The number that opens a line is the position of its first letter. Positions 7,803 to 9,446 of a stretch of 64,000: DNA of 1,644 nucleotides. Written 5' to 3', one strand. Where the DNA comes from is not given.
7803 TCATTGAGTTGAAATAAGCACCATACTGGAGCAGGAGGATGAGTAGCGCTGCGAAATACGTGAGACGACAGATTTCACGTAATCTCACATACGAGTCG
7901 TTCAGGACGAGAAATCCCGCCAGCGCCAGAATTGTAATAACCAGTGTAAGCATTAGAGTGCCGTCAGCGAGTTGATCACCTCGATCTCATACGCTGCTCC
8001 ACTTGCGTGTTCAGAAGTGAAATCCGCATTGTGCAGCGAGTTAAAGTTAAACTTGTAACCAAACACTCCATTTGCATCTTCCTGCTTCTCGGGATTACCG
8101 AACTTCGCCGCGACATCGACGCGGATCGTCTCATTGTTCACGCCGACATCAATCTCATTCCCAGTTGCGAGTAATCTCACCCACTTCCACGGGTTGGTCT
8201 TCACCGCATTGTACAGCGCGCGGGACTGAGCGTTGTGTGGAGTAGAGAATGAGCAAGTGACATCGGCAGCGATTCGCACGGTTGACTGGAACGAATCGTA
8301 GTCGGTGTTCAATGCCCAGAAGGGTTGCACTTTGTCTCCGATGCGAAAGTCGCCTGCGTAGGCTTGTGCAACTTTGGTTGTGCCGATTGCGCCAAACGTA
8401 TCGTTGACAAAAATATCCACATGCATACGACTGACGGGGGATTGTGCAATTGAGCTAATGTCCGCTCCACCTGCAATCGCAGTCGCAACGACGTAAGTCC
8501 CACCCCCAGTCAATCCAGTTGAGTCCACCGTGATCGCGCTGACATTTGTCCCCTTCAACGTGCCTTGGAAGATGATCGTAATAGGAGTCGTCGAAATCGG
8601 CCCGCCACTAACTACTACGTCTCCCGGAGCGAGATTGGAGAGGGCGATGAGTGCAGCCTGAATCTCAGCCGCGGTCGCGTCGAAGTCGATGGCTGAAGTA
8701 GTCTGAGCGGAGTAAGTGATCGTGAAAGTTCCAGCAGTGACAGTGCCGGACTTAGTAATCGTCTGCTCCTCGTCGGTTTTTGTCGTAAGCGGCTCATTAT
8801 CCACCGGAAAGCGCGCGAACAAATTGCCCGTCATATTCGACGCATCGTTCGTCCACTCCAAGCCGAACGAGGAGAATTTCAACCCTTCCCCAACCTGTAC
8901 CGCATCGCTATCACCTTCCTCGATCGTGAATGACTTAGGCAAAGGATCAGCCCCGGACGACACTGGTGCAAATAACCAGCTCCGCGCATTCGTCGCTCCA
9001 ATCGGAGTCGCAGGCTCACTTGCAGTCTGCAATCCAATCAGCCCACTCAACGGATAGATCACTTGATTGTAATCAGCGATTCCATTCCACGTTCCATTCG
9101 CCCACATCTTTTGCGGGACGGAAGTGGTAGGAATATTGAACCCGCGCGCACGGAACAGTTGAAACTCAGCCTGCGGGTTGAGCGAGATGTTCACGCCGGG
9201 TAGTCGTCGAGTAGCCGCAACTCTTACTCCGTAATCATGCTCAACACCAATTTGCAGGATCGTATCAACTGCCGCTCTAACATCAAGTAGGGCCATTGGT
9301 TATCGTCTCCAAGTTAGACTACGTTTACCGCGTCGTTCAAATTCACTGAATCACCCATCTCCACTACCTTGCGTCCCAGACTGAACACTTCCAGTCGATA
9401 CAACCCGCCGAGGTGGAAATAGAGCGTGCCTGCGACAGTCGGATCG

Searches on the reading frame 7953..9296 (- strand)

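Call 11: search_protein_families(library=phrogs, proteins=[window:7953-9296:-], max_evalue=0.001)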
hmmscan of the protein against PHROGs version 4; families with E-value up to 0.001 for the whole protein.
window:7953-9296:- (447 aa): 4 families
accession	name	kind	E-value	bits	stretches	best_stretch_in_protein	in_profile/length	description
phrog_10909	-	tail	2e-07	31.7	1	170-265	199-282/290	major tail protein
phrog_2839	-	tail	2.2e-07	30.8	1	168-267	52-144/581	tail sheath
phrog_5042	-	unknown function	2.1e-06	28.5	1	172-264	109-199/227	-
phrog_792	-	tail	3.4e-06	27.5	1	172-266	257-344/350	major tail protein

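Call 12: search_protein_families(library=pfam, proteins=[window:7953-9296:-], max_evalue=0.001)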
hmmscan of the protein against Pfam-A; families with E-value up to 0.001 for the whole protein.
window:7953-9296:- (447 aa): 0 families
